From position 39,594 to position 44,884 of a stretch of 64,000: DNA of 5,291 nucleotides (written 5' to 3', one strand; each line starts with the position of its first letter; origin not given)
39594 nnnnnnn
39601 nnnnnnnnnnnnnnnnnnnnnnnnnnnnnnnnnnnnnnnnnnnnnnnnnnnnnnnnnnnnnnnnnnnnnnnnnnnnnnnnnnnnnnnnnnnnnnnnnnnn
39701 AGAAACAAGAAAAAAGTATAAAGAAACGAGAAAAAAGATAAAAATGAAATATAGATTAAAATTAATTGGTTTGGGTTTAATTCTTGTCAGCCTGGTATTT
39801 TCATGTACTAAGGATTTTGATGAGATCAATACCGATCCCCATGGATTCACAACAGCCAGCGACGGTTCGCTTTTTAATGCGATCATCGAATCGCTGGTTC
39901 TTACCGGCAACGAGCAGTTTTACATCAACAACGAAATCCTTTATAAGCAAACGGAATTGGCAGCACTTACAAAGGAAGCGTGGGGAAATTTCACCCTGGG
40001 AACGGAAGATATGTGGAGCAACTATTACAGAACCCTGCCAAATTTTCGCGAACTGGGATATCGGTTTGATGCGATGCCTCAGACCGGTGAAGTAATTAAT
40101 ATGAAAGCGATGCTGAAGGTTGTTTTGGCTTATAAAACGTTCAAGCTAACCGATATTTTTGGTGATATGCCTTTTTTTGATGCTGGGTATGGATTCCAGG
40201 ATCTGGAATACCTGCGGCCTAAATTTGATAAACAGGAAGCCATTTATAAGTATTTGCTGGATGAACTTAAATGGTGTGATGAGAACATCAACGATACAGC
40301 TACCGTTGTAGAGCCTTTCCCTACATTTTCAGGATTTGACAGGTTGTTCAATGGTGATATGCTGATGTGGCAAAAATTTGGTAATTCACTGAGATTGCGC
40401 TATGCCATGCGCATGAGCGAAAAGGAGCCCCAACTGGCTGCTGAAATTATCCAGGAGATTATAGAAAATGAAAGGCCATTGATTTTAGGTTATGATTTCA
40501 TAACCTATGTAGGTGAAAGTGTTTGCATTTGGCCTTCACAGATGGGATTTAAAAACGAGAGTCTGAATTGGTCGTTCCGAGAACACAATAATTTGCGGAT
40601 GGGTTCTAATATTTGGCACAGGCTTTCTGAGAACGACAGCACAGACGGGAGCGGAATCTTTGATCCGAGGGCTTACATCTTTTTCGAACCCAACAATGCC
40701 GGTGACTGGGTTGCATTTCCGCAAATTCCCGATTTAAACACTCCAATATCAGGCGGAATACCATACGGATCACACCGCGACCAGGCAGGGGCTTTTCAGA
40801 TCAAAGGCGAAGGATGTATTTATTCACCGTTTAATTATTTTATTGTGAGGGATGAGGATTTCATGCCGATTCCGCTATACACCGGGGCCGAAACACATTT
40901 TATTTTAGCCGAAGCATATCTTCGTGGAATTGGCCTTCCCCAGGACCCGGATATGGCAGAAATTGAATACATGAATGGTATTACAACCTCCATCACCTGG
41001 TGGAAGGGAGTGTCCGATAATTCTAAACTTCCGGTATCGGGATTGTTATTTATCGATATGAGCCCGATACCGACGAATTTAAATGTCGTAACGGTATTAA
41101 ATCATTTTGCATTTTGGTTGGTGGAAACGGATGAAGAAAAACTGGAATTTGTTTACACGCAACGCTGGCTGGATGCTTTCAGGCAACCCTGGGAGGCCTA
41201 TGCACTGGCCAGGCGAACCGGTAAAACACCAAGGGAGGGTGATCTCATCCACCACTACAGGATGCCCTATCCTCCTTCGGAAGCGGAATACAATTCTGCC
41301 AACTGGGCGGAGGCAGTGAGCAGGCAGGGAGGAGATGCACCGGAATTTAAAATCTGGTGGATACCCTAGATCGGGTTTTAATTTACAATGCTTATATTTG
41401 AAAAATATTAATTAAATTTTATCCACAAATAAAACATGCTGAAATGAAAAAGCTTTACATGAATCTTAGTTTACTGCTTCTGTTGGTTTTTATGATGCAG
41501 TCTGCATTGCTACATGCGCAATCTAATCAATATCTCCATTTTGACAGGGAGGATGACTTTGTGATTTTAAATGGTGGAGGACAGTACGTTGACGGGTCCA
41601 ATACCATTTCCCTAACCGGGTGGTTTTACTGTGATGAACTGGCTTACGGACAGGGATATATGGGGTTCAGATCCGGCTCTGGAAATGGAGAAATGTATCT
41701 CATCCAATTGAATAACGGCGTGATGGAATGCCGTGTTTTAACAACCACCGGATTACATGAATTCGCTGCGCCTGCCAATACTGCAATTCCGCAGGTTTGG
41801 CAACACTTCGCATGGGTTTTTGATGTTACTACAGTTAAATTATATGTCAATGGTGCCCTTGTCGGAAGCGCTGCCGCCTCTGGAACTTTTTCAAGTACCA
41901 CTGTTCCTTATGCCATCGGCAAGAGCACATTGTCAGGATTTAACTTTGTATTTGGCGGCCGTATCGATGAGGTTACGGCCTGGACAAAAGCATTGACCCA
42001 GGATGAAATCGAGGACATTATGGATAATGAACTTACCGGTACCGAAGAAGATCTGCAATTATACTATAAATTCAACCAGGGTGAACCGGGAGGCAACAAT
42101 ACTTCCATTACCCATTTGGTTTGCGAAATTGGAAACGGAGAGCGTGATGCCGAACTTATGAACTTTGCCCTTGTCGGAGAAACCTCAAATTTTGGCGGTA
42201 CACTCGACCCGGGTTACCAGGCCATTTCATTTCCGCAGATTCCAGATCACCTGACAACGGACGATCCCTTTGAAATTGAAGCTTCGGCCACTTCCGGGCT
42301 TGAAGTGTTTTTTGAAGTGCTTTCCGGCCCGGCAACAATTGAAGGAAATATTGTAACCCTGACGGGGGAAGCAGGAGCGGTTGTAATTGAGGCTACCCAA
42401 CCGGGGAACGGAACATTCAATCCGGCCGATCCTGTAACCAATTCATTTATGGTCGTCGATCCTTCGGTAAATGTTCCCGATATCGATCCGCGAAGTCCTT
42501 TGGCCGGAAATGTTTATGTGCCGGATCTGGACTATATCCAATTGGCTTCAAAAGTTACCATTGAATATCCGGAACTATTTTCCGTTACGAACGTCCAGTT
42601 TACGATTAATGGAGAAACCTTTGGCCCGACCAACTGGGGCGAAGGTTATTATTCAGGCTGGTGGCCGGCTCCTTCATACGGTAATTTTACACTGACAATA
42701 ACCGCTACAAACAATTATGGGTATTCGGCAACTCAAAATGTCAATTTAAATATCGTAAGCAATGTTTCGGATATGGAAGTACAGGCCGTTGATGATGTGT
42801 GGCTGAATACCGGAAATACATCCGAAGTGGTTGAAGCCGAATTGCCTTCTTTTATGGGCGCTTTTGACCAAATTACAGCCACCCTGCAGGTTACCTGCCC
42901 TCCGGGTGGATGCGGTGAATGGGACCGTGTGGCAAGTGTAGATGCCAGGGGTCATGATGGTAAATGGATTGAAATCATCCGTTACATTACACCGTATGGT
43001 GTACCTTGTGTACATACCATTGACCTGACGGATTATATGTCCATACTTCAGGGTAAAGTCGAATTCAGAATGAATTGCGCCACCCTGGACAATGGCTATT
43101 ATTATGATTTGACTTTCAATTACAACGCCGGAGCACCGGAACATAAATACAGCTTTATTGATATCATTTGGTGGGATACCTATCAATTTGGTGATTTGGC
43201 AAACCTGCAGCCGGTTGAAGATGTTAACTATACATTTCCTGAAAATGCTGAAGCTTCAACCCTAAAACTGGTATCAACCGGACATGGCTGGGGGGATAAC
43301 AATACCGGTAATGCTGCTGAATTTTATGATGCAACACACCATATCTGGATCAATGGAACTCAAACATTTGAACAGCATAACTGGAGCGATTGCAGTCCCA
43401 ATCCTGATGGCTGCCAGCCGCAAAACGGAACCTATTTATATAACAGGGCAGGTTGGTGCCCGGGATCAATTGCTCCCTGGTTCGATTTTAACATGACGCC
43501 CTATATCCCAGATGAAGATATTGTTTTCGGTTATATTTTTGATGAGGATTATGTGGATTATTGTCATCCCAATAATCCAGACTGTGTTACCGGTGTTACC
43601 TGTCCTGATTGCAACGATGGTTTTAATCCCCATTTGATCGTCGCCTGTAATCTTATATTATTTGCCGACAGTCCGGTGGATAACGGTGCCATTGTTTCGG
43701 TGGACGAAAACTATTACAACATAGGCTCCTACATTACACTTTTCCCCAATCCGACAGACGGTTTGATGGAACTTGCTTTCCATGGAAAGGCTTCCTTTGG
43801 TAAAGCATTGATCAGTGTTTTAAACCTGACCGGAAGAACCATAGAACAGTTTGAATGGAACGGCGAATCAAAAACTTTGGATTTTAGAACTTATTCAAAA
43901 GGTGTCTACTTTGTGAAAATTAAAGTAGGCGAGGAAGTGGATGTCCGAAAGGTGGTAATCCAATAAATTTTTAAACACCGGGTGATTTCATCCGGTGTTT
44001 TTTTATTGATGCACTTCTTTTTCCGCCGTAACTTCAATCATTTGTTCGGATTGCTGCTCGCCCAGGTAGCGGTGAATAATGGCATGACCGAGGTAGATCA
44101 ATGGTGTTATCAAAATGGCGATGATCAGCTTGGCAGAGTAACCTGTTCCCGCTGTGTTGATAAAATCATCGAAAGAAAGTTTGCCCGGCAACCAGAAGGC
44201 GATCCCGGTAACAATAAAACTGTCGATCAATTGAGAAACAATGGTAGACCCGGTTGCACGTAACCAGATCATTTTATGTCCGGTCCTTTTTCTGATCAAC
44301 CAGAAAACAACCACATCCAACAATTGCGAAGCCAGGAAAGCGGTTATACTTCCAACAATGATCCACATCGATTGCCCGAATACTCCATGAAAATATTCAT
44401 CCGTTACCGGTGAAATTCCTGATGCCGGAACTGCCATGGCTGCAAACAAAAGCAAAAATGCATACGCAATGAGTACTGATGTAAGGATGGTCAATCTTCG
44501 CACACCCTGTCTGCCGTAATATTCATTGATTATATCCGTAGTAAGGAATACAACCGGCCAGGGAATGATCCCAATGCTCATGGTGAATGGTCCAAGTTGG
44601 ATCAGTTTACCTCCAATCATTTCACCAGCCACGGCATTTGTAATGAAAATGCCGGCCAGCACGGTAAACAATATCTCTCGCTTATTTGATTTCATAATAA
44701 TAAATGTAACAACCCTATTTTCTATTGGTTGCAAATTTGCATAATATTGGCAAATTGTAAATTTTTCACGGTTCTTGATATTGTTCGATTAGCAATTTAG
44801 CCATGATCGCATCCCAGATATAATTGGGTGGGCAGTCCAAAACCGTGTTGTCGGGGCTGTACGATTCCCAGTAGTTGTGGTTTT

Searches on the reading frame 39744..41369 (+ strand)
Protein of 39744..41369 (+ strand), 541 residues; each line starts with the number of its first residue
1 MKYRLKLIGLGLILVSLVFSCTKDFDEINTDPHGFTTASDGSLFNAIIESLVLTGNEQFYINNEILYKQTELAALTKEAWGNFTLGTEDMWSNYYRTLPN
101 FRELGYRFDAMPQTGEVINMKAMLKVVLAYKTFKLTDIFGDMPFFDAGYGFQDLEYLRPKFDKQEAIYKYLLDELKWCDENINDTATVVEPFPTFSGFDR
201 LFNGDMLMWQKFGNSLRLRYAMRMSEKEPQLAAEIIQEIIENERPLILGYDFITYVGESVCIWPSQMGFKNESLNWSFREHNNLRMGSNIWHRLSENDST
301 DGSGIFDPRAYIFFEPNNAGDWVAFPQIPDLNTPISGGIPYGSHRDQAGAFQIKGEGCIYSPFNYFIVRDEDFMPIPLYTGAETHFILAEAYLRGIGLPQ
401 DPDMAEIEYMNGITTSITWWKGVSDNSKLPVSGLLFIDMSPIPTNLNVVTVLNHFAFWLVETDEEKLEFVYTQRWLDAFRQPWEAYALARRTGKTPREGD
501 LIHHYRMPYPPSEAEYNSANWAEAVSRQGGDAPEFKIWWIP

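Call 39: search_protein_families(library=ncbifam, proteins=[window:39744-41369:+], max_evalue=0.00001)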
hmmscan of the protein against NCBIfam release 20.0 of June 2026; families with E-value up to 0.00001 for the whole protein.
window:39744-41369:+ (541 aa): 0 families

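Call 71: search_protein_families(library=pfam, proteins=[window:39744-41369:+], max_evalue=0.00001)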
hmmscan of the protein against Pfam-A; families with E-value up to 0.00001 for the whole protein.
window:39744-41369:+ (541 aa): 2 families
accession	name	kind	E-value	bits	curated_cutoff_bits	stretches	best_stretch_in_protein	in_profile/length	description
PF12771.13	SusD-like_2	-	2.2e-42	145.8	27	1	35-493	4-391/415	Starch-binding associating with outer membrane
PF12741.13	SusD-like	-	1e-37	130.8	27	1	117-539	106-494/495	Susd and RagB outer membrane lipoprotein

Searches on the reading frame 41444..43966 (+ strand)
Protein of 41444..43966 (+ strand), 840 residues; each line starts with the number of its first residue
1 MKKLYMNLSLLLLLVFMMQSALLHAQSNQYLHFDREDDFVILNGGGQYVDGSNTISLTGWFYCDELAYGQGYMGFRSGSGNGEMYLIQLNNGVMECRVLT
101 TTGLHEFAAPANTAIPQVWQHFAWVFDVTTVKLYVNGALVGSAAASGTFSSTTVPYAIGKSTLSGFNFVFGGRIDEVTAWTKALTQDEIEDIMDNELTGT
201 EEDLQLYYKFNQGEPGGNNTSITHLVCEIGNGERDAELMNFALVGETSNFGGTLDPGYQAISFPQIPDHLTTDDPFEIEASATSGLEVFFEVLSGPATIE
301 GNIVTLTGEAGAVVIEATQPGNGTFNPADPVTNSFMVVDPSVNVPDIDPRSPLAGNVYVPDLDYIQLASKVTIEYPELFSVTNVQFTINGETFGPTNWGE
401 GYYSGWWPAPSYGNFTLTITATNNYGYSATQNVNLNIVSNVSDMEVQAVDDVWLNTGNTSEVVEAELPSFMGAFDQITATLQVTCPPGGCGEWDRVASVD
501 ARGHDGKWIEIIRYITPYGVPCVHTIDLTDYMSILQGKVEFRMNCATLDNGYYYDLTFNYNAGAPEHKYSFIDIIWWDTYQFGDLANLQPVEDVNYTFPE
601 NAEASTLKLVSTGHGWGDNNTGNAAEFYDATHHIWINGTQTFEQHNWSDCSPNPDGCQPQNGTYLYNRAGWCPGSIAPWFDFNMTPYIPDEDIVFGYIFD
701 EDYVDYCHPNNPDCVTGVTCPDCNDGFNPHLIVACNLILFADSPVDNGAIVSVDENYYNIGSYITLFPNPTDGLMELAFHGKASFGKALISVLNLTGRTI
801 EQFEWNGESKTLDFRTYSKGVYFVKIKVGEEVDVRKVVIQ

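Call 39: search_protein_families(library=ncbifam, proteins=[window:41444-43966:+], max_evalue=0.00001)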
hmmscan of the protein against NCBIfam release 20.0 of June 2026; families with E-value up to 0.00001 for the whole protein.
window:41444-43966:+ (840 aa): 3 families
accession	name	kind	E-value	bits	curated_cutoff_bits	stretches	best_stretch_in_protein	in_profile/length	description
TIGR04183.1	Por_Secre_tail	domain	6.3e-11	42.1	23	1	766-840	1-72/72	T9SS type A sorting domain-containing protein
NF052521.1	TafC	equivalog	6.2e-07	28.8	410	1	95-203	261-370/373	TafC family fimbrial protein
NF038113.1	T9SSA_dep_M36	equivalog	7.5e-07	27.7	885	1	753-840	783-869/869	T9SS-dependent M36 family metallopeptidase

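Call 71: search_protein_families(library=pfam, proteins=[window:41444-43966:+], max_evalue=0.00001)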
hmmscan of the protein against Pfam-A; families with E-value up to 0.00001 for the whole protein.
window:41444-43966:+ (840 aa): 3 families
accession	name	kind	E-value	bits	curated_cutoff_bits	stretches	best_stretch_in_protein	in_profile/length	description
PF13385.13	Laminin_G_3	-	1.3e-21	77.8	27.6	1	41-189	8-150/151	Concanavalin A-like lectin/glucanases superfamily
PF09113.15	N-glycanase_C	-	4.2e-14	53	25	1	589-676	9-98/140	Peptide-N-glycosidase F, C terminal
PF18962.6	Por_Secre_tail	-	2.9e-12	47.2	27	1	766-839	1-75/75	Secretion system C-terminal sorting domain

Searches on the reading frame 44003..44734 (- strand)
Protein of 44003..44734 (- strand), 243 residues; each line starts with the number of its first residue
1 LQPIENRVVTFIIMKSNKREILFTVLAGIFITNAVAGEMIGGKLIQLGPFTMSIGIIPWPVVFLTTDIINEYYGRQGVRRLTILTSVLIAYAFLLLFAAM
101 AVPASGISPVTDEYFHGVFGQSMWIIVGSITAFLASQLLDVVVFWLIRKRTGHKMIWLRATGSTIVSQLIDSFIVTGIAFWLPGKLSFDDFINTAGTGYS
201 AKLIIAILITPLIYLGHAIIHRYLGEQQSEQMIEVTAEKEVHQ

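Call 71: search_protein_families(library=pfam, proteins=[window:44003-44734:-], max_evalue=0.00001)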
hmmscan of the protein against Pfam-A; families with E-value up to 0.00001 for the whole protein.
window:44003-44734:- (243 aa): 1 family
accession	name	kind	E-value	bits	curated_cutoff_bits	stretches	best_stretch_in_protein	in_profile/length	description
PF02592.20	Vut_1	-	5.1e-45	154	27.2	1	54-215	2-151/152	Putative vitamin uptake transporter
